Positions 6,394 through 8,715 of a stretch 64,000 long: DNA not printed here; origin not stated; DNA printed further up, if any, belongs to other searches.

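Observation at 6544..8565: Virion-module membrane protein with foreign codon usage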

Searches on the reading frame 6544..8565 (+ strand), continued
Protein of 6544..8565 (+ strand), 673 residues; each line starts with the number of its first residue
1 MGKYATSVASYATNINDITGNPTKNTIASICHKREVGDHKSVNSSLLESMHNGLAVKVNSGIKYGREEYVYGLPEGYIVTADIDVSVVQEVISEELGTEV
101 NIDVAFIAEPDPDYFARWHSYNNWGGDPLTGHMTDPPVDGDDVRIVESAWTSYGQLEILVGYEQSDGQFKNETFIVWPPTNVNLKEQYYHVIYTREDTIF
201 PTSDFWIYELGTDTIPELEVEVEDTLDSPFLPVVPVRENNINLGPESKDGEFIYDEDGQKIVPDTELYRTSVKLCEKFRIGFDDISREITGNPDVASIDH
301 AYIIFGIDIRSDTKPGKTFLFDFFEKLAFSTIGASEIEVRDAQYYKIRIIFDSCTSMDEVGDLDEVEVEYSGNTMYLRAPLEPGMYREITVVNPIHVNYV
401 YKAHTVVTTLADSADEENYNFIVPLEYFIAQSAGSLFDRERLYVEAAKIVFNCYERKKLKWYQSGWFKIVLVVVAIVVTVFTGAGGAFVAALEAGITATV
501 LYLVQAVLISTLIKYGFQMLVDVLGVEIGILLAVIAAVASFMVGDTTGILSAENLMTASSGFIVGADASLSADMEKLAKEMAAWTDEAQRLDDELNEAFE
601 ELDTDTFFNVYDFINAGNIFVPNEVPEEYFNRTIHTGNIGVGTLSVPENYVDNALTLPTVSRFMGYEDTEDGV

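Call 18: get_annotated_region(hit=H33, flank=20000)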
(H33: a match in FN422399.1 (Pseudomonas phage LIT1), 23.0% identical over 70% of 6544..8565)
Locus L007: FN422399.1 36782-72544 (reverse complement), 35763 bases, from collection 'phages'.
description: Pseudomonas phage LIT1 complete genome.
organism: Pseudomonas phage LIT1 (NCBI taxid 655098)
taxonomy: Viruses; Duplodnaviria; Heunggongvirae; Uroviricota; Caudoviricetes; Schitoviridae; Migulavirinae; Litunavirus; Litunavirus LIT1
host: Pseudomonas aeruginosa; source: pond; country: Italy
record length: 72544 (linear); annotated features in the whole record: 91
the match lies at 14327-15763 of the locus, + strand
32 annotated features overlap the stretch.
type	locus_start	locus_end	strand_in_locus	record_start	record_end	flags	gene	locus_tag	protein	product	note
CDS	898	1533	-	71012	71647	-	-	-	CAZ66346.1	hypothetical protein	ORF90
CDS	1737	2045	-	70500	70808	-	-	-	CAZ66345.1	hypothetical protein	ORF89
CDS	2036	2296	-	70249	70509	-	-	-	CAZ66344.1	hypothetical protein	ORF88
CDS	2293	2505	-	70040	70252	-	-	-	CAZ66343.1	hypothetical protein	ORF87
CDS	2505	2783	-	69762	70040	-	-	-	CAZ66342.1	hypothetical protein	ORF86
CDS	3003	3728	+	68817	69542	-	-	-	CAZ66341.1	N4 gp69-like protein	-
CDS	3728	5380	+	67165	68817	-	-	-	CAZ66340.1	N4 gp68-like protein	-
CDS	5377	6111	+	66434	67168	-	-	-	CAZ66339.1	N4 gp67-like protein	-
CDS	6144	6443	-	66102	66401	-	-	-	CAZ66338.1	hypothetical protein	ORF82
CDS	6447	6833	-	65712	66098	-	-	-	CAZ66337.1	hypothetical protein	ORF81; Putative dUTPase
CDS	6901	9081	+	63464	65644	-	-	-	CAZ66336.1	N4 gp59-like protein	Putative portal protein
CDS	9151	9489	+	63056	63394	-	-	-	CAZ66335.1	hypothetical protein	ORF79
CDS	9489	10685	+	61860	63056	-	-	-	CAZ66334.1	N4 gp57-like protein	-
CDS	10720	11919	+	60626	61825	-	-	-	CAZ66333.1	N4 gp56-like protein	Putative major coat protein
CDS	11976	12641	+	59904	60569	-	-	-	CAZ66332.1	N4 gp55-like protein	-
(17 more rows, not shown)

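Call 19: get_annotated_region(hit=H24, flank=20000)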
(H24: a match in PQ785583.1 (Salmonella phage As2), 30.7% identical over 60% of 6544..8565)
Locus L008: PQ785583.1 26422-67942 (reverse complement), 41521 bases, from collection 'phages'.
description: Salmonella phage As2, partial genome.
organism: Salmonella phage As2 (NCBI taxid 3388310)
taxonomy: Viruses
host: Salmonella enterica subsp. enterica serovar Typhimurium; source: soil; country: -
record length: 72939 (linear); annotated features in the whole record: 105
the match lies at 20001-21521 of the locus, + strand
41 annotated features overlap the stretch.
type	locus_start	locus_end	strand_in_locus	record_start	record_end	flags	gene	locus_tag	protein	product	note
tRNA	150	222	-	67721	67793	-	-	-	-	tRNA-Asn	-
tRNA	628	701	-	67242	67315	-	-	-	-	tRNA-Ile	-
tRNA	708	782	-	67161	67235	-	-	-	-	tRNA-Met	-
tRNA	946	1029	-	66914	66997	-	-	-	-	tRNA-Ser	-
tRNA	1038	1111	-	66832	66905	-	-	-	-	tRNA-Pro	-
tRNA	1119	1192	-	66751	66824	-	-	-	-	tRNA-Lys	-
CDS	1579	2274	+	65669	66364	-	-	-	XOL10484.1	DNA polymerase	-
CDS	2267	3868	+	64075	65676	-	-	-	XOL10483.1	terminase large subunit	-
CDS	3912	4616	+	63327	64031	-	-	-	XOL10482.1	hypothetical protein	-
CDS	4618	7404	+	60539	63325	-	-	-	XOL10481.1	hypothetical protein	-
CDS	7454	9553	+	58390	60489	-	-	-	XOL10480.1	tailspike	-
CDS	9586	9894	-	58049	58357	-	-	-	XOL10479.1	hypothetical protein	-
CDS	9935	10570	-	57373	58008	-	-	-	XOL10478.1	hypothetical protein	-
CDS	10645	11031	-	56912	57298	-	-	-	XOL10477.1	capsid and scaffold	-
CDS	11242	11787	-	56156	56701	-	-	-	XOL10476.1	hypothetical protein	-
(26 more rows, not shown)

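Call 20: get_annotated_region(hit=H23, flank=20000)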
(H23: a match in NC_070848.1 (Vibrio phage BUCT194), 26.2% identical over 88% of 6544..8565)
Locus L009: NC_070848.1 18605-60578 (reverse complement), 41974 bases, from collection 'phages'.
description: Vibrio phage BUCT194, complete genome.
organism: Vibrio phage BUCT194 (NCBI taxid 2859072)
taxonomy: Viruses; Duplodnaviria; Heunggongvirae; Uroviricota; Caudoviricetes; Schitoviridae; Varunavirus; Varunavirus BUCT194
host: Vibrio alginolyticus 1651; source: sewage water; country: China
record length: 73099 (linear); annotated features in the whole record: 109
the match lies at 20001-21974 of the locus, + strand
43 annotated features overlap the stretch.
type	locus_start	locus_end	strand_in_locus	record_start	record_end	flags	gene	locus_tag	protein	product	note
CDS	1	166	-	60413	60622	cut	-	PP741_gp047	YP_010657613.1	hypothetical protein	-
CDS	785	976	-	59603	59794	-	-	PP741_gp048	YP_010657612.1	hypothetical protein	-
CDS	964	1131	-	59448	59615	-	-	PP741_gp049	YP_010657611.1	hypothetical protein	-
CDS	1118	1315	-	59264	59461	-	-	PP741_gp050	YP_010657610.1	hypothetical protein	-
CDS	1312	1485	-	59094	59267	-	-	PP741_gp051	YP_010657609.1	hypothetical protein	-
CDS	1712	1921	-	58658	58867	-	-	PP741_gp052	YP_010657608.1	hypothetical protein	-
CDS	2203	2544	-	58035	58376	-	-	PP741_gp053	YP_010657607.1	hypothetical protein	-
CDS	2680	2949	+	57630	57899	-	-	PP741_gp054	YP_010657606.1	hypothetical protein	-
CDS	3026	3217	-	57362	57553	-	-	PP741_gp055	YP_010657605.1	hypothetical protein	-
CDS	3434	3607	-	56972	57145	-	-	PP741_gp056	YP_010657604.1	hypothetical protein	-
CDS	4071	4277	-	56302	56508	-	-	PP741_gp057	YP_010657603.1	hypothetical protein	-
CDS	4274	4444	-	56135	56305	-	-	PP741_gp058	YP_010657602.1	hypothetical protein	-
CDS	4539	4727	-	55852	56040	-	-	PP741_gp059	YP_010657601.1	hypothetical protein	hypothetical protein pVco5_002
CDS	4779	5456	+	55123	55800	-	-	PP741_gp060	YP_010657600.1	hypothetical protein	hypothetical protein pVco5_001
CDS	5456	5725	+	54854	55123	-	-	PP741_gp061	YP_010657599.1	hypothetical protein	-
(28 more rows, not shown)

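Call 29: find_related_loci(query=window:6544-8562:+, collection=viral_contigs, flank=10000)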
Query window:6544-8562:+ (673 aa) in viral_contigs; peptide patterns used: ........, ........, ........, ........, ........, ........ (x = any residue, [..] = any of these).
19 stretches matched a pattern; 11 encode a relative of the query (tblastn E <= 1e-3); 11 distinct loci.
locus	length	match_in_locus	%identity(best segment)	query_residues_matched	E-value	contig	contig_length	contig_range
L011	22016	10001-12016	83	1-673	0e+0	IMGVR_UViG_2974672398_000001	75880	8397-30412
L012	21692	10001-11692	26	126-665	2e-40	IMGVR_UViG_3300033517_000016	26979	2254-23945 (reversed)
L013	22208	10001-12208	25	26-670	6e-40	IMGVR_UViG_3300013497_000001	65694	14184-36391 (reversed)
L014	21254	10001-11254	28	268-659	6e-39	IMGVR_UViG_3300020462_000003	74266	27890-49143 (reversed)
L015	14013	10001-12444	28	3-665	1e-39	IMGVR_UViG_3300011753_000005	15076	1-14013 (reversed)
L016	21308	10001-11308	29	254-659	4e-39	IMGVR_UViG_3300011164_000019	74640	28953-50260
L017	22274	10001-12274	28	3-661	5e-42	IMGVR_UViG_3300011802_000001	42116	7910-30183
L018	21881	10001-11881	24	91-665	4e-36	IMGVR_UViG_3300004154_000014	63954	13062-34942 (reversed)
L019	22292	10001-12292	24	1-658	8e-30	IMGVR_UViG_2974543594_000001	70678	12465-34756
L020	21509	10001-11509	24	205-658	1e-31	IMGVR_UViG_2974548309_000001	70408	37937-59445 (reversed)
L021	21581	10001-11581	29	230-659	3e-19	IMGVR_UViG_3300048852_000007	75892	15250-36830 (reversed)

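Call 43: search_solved_structures(query=window:6544-8562:+, max_evalue=1, show_alignments=2)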
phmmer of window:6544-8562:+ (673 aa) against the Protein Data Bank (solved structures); distinct sequences matched with E-value up to 1: 2.
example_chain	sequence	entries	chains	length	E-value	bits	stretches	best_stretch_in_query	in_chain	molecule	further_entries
9ze4_M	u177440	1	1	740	9.5e-37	129.9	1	376-662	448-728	N4 gp53-like protein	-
9yft_FA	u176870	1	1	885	6e-23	84.3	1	384-652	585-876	Gp53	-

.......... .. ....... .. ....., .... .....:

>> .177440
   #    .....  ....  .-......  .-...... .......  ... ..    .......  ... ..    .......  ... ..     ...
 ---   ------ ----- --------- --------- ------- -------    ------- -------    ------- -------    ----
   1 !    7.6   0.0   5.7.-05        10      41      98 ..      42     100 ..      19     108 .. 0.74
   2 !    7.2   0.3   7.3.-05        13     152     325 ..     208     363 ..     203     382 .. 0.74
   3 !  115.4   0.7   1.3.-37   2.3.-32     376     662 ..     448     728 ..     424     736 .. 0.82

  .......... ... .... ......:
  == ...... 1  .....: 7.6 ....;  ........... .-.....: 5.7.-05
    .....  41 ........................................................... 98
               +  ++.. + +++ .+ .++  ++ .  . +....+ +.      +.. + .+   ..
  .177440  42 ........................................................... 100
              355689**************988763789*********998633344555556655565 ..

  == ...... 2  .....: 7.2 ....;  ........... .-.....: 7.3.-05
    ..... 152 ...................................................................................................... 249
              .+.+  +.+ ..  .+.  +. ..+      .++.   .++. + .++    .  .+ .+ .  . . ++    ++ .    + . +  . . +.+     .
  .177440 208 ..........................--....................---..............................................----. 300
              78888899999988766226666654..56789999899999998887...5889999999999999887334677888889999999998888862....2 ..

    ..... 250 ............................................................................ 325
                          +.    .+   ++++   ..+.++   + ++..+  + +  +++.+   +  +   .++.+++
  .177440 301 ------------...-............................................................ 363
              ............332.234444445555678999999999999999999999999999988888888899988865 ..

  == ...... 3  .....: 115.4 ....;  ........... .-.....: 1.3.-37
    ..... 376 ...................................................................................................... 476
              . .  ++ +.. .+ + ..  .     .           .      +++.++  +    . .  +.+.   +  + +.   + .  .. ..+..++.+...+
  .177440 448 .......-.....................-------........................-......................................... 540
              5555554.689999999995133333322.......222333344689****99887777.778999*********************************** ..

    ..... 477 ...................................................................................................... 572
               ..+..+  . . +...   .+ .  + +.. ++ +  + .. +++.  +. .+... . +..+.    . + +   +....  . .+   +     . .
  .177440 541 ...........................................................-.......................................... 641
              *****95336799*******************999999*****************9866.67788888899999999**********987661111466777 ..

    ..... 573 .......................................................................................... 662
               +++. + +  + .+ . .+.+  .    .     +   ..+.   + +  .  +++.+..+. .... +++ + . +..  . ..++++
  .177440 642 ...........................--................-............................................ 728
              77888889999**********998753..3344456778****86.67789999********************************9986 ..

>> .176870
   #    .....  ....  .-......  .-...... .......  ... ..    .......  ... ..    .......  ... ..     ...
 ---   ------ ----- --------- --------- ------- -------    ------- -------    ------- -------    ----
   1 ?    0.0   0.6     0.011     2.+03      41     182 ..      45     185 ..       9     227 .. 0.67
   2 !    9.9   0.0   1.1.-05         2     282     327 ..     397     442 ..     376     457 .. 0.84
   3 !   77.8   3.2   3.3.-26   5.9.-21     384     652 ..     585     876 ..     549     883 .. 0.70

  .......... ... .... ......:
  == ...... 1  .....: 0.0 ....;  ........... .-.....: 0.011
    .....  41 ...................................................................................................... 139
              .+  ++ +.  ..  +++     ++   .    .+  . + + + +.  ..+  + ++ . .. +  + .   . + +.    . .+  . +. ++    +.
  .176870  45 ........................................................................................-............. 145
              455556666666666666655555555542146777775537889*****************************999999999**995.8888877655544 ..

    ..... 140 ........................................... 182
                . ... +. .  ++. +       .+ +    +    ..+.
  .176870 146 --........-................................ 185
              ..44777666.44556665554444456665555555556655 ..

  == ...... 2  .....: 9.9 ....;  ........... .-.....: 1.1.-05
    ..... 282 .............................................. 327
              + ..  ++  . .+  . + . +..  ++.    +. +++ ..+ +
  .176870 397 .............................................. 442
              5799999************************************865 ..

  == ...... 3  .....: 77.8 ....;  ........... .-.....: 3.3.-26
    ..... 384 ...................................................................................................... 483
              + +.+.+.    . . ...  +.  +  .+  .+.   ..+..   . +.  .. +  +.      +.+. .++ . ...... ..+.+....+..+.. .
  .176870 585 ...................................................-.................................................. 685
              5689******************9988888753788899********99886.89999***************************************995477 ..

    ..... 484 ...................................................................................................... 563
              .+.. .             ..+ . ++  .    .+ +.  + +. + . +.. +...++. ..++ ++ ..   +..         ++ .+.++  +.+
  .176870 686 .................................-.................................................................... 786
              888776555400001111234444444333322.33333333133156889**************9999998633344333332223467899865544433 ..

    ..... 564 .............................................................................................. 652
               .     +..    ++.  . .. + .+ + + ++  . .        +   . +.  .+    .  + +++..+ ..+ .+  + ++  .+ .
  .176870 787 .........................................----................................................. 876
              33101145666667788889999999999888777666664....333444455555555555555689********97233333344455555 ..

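Call 52: find_related_loci(query=A1, collection=viral_contigs, flank=10000)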
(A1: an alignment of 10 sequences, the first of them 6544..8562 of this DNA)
Query A1 (673 aa) in viral_contigs; peptide patterns used: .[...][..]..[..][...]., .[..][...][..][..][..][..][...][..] (x = any residue, [..] = any of these).
197 stretches matched a pattern; 107 encode a relative of the query (tblastn E <= 1e-3); the best 80 are kept; 80 distinct loci.
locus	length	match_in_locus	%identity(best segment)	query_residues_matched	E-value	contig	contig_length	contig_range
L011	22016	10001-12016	83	1-673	0e+0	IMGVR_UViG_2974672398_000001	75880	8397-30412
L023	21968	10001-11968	42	1-658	4e-149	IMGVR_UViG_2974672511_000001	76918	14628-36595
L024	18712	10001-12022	28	41-661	1e-74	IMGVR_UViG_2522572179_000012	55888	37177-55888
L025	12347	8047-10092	28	41-658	4e-65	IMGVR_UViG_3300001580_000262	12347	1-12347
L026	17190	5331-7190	27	40-663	1e-63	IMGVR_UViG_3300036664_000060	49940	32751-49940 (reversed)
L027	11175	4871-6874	29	39-665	8e-62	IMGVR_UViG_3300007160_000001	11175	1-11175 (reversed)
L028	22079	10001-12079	27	1-659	2e-55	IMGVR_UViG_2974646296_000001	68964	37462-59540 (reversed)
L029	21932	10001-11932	25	39-657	2e-51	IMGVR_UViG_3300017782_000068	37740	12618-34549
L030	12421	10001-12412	29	2-666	3e-51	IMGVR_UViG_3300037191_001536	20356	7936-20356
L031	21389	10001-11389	28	203-667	4e-49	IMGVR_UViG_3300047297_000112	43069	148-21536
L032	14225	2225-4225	26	33-657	1e-45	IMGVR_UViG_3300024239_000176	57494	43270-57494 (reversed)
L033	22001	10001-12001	26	33-657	1e-45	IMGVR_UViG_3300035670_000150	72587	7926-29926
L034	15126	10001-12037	24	1-663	5e-45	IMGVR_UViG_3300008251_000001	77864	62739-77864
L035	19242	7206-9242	24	1-663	2e-44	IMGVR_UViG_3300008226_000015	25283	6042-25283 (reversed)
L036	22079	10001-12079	26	1-657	1e-43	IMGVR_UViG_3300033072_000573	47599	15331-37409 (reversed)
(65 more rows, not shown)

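Call 63: find_homologous_proteins(query=window:6544-8562:+, max_evalue=0.00001)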
Query window:6544-8562:+ (673 aa): 28 proteins with E <= 0.00001 among 8000 candidates.
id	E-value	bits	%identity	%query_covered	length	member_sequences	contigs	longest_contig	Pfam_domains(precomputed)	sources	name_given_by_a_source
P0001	0.0e+0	1441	94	100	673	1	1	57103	-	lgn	-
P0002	0.0e+0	1408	100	93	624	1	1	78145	-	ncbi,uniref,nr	ncbi:N4 gp53 protein [Vibrio phage vB_VspP_pVa5]|uniref:N4 gp53 protein n=1 Tax=Vibrio phage vB_VspP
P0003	0.0e+0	1285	83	100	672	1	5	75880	-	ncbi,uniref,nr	ncbi:TMhelix containing protein [Vibrio phage 1.152.O._10N.222.46.E1]|uniref:TMhelix containing prot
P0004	0.0e+0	1240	80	100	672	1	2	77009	-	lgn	-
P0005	0.0e+0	1138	73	100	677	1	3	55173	-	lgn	-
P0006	0.0e+0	1126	71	100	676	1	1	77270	-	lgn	-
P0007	8.0e-179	614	44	98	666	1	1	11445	-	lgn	-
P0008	4.2e-153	529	42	98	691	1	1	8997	-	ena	-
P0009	3.3e-144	500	41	98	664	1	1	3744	-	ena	-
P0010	9.0e-142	492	40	98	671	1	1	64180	-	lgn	-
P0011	4.9e-139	483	38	99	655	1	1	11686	-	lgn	-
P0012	2.7e-64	236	27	92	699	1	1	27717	-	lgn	-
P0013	5.0e-59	219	28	96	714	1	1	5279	-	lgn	-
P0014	2.3e-46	177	26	98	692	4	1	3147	-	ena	-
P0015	3.2e-46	176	26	98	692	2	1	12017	-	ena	-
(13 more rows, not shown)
